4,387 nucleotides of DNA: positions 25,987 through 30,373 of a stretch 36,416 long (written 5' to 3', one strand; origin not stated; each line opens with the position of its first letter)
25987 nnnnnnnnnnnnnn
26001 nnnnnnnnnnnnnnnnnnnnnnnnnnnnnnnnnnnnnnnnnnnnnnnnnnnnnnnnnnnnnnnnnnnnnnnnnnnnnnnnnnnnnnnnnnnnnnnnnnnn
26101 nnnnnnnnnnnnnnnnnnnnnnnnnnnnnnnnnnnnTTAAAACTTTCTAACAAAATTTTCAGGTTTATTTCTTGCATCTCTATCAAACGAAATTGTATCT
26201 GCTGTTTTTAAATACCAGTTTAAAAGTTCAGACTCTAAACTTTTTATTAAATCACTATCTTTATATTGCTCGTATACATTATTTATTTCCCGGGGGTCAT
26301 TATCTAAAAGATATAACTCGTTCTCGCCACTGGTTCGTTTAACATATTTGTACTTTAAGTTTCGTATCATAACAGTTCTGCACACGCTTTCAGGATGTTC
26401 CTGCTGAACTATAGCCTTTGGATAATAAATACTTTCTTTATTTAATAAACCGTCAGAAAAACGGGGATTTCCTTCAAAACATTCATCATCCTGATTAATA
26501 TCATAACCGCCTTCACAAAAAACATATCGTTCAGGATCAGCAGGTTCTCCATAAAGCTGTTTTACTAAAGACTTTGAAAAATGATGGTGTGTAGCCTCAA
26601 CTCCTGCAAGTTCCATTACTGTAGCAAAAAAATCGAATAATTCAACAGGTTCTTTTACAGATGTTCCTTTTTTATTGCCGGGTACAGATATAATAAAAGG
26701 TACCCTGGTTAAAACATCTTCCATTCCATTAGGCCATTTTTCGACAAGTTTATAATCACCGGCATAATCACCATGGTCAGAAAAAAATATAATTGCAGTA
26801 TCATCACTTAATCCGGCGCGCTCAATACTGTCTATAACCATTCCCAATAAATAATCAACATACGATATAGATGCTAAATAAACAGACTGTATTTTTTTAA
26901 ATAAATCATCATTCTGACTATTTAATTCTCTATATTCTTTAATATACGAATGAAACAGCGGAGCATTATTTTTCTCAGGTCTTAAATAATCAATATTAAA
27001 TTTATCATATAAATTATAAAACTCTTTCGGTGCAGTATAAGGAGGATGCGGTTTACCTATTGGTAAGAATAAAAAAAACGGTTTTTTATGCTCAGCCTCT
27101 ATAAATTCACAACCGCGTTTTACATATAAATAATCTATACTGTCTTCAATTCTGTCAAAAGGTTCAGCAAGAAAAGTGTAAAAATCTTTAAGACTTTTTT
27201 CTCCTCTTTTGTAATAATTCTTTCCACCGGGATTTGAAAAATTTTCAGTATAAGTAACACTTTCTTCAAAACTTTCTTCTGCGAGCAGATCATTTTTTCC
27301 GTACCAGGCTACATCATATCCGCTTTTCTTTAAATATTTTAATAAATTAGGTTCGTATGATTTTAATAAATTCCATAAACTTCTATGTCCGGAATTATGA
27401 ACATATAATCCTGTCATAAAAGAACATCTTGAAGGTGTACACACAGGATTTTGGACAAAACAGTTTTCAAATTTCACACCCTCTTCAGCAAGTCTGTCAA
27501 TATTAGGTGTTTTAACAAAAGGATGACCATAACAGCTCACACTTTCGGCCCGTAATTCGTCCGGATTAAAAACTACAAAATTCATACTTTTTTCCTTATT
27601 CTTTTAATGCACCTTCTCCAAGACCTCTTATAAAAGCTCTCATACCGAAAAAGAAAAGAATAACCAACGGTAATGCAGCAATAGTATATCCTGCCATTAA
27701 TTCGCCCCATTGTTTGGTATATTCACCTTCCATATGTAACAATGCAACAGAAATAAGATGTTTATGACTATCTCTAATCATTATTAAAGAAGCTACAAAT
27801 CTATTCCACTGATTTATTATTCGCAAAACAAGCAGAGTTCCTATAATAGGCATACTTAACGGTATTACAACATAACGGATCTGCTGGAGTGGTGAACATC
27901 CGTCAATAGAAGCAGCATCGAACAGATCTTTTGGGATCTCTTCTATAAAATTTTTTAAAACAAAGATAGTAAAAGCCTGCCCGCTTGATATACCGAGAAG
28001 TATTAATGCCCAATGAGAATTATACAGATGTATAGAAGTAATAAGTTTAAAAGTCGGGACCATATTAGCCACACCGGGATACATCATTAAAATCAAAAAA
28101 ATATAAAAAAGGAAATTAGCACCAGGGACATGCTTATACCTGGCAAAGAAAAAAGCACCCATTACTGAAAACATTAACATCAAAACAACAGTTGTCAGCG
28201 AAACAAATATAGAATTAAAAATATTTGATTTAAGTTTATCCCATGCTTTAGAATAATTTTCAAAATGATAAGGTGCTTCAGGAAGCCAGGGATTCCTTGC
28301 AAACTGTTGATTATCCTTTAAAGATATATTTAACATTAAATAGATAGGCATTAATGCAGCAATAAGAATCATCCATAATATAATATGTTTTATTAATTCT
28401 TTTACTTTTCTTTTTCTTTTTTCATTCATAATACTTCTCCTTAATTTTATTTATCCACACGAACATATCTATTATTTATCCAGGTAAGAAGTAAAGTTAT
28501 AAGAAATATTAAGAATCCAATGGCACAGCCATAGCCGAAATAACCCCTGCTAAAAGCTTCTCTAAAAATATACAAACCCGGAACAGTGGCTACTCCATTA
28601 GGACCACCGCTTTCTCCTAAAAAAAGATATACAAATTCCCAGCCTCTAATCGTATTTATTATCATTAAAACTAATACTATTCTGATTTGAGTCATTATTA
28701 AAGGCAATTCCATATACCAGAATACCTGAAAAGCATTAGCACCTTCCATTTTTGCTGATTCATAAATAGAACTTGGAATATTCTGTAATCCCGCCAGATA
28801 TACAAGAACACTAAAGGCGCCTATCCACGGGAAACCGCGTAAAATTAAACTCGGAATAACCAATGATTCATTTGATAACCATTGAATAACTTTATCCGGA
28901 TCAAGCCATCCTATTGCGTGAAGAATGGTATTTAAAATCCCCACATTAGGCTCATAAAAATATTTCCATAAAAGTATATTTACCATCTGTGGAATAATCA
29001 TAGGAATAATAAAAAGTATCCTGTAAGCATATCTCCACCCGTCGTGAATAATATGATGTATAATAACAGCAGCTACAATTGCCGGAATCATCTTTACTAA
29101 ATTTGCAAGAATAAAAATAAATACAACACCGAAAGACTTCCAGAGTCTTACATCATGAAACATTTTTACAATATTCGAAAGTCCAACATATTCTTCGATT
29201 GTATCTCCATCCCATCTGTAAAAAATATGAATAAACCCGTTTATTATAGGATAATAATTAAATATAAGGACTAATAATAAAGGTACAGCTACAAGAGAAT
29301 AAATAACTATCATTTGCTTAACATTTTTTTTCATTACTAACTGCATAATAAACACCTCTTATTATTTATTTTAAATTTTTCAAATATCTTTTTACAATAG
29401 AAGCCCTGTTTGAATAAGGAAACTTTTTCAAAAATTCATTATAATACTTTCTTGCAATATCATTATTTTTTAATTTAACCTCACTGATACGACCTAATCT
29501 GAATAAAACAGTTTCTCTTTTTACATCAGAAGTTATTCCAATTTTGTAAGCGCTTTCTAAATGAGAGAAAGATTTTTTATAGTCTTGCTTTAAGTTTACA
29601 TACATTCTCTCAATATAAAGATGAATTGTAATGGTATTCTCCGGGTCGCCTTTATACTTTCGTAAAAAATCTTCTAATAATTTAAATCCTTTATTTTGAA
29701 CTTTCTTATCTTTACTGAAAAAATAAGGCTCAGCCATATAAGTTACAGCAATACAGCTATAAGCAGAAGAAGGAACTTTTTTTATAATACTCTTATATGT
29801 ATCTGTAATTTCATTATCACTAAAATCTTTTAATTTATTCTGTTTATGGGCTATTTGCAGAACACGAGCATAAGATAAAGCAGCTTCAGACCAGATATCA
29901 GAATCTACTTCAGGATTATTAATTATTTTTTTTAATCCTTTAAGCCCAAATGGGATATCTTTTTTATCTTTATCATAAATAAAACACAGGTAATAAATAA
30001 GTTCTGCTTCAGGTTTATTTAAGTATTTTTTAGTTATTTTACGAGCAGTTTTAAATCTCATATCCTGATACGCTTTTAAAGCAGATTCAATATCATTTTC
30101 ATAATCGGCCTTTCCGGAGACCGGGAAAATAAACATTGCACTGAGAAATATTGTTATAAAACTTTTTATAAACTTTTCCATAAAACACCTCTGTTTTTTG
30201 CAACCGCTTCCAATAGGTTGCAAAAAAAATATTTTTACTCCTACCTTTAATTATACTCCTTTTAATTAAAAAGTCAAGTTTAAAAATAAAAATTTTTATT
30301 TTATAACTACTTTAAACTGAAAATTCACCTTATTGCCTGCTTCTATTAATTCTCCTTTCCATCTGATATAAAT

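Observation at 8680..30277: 21.6 kb LacI-gated operon coupling ABC import to cytoplasmic desulfation and phosphorolysis of a sulfated glycan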

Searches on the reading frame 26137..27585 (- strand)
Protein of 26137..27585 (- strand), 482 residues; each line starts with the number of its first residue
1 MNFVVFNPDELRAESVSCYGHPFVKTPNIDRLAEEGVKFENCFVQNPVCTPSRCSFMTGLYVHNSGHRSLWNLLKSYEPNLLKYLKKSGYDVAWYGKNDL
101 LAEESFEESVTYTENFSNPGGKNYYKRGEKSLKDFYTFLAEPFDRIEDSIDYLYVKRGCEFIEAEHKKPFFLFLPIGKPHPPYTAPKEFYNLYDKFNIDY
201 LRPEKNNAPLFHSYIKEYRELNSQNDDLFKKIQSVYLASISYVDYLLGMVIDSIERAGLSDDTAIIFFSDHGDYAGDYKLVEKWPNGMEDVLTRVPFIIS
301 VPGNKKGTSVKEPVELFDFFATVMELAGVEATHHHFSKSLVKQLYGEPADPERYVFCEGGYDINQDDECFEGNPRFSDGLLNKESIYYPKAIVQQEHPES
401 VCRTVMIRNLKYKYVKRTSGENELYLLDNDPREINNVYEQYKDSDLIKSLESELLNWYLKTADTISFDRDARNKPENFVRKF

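Call 4: search_protein_families(library=pfam, proteins=[window:26137-27585:-], max_evalue=0.01)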
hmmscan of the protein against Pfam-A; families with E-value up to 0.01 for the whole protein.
window:26137-27585:- (482 aa): 3 families
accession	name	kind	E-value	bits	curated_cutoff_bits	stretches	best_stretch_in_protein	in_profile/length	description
PF00884.28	Sulfatase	-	3e-52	178.3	25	1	2-329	2-301/301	Sulfatase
PF16347.10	SGSH_C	-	8e-12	46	29.3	2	395-456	87-150/154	N-sulphoglucosamine sulphohydrolase, C-terminal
PF01663.27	Phosphodiest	-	1.4e-09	38.5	23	2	237-272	185-220/342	Type I phosphodiesterase / nucleotide pyrophosphatase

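Call 9: search_solved_structures(query=window:26137-27585:-, max_evalue=0.00001)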
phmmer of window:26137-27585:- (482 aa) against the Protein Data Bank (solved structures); distinct sequences matched with E-value up to 0.00001: 83 (the best 60 are shown).
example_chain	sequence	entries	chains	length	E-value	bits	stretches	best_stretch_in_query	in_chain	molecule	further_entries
6hhm_A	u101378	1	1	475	6.9e-40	140.6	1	2-340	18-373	Arylsulfatase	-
4upi_A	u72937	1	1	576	1.2e-39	139.8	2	137-361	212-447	SULFATASE FAMILY PROTEIN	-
4upl_A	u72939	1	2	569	4.2e-36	128.1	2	2-104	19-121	SULFATASE FAMILY PROTEIN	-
9ihk_D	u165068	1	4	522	6.4e-30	107.7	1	17-330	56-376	Sulfatase_S1_30A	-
2vqr_A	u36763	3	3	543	2.6e-29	105.7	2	152-464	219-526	PUTATIVE SULFATASE | Multifunctional alkaline phosphatase superfamily protein pRL90232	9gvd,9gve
6fny_A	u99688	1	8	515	2.8e-29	105.6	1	5-330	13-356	Choline-sulfatase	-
2w8s_A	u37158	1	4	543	4.5e-29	104.9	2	152-463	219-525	PHOSPHONATE MONOESTER HYDROLASE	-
6g5z_A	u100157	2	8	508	1.4e-28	103.3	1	5-330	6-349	Choline-sulfatase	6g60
7pth_A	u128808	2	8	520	2.1e-28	102.7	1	5-330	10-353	Choline sulfatase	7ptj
6pt4_B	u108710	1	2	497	2.2e-28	102.7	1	4-326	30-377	exo-2S-iota carrageenan S1 sulfatase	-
5g2v_A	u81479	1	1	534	7.3e-28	100.9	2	3-105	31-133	N-ACETYLGLUCOSAMINE-6-SULFATASE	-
6ioz_A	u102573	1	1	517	2.6e-27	99.1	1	2-306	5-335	Iduronate 2-sulfatase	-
6ptk_A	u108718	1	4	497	2.8e-27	99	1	4-326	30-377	exo-2S-iota carrageenan S1 sulfatase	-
5fql_A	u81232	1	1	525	3.3e-27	98.8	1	2-306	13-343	IDURONATE-2-SULFATASE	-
6pt6_B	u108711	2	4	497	4.5e-27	98.3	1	4-326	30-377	exo-2S-iota carrageenan S1 sulfatase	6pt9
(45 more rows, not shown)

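Call 54: search_protein_families(library=ncbifam, proteins=[window:26137-27585:-], max_evalue=0.001)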
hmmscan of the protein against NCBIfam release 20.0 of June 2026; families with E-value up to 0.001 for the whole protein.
window:26137-27585:- (482 aa): 8 families
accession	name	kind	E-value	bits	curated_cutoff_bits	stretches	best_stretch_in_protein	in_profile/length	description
NF010322.0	PRK13759.1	equivalog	3.7e-54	184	481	2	153-358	184-394/486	arylsulfatase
TIGR03417.1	chol_sulfatase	equivalog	2.2e-47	162.1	433.45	2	2-343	4-363/500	choline-sulfatase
NF045661.1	HdlasePehA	equivalog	3e-44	151.5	900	3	153-349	185-397/506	phosphoric/sulfuric ester hydrolase PehA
NF052527.1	Mn_arylsulf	exception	2.6e-29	102.5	850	2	158-348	187-379/479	manganese-dependent arylsulfatase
NF007160.0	PRK09598.1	equivalog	8.1e-07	27.7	561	1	235-299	405-469/523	phosphoethanolamine--lipid A transferase EptA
NF053595.1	LptchSynLtaSGpos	equivalog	1.8e-06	26.8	970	1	230-333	424-532/626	lipoteichoic acid synthase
NF028537.1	P_eth_NH2_trans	domain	0.00012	20.8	500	0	236-280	413-457/527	phosphoethanolamine--lipid A transferase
NF038282.1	LapC_YejM_PbgA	exception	0.00075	17.9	825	0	200-337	381-511/584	LPS biosynthesis-modulating metalloenzyme YejM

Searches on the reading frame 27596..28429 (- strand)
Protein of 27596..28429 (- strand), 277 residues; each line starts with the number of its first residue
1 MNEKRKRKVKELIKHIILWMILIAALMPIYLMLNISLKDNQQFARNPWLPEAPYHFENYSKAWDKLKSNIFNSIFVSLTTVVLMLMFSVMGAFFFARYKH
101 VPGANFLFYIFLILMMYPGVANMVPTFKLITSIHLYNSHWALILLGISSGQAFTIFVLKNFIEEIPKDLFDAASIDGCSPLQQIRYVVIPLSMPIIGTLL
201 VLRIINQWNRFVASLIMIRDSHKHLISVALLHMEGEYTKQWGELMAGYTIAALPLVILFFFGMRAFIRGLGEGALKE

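Call 4: search_protein_families(library=pfam, proteins=[window:27596-28429:-], max_evalue=0.01)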
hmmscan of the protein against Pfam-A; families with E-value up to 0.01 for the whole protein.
window:27596-28429:- (277 aa): 1 family
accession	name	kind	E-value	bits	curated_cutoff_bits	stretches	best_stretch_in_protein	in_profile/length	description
PF00528.27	BPD_transp_1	-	1.4e-17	64.5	26.4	1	89-269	2-181/184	Binding-protein-dependent transport system inner membrane component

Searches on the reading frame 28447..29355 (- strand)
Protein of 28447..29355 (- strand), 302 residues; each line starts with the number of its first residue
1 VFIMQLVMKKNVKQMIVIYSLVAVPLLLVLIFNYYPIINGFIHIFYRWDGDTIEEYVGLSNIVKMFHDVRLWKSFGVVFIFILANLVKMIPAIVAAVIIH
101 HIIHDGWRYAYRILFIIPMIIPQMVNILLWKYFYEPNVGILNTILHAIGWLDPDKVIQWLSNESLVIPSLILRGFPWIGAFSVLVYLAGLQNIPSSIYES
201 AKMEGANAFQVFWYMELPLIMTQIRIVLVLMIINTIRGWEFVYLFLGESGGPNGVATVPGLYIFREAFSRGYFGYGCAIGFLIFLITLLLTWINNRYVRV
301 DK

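Call 4: search_protein_families(library=pfam, proteins=[window:28447-29355:-], max_evalue=0.01)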
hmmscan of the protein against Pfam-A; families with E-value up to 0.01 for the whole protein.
window:28447-29355:- (302 aa): 1 family
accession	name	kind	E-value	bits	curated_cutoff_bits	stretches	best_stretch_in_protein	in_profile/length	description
PF00528.27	BPD_transp_1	-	1.7e-09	38.1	26.4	1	107-296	16-181/184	Binding-protein-dependent transport system inner membrane component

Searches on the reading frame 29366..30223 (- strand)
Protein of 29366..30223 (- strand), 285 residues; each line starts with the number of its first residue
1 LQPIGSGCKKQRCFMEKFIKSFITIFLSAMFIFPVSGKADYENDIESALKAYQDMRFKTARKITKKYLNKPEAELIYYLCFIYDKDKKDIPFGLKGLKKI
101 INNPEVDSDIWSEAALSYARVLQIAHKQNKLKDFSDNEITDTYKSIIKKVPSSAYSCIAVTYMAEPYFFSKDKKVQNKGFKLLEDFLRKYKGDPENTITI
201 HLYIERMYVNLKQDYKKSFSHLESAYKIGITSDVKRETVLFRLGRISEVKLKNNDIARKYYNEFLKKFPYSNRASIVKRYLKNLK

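Call 4: search_protein_families(library=pfam, proteins=[window:29366-30223:-], max_evalue=0.01)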
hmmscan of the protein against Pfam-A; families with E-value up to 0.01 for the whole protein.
window:29366-30223:- (285 aa): 2 families
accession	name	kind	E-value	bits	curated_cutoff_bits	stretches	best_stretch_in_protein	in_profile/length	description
PF13174.12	TPR_6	-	0.00031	21.7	26.3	1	239-269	2-31/33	Tetratricopeptide repeat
PF13428.12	TPR_14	-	0.0065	17.5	23.5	0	248-274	11-37/44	Tetratricopeptide repeat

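Call 55: search_protein_families(library=ncbifam, proteins=[window:29366-30181:-], max_evalue=0.001)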
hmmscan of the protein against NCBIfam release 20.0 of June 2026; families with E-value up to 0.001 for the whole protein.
window:29366-30181:- (271 aa): 0 families
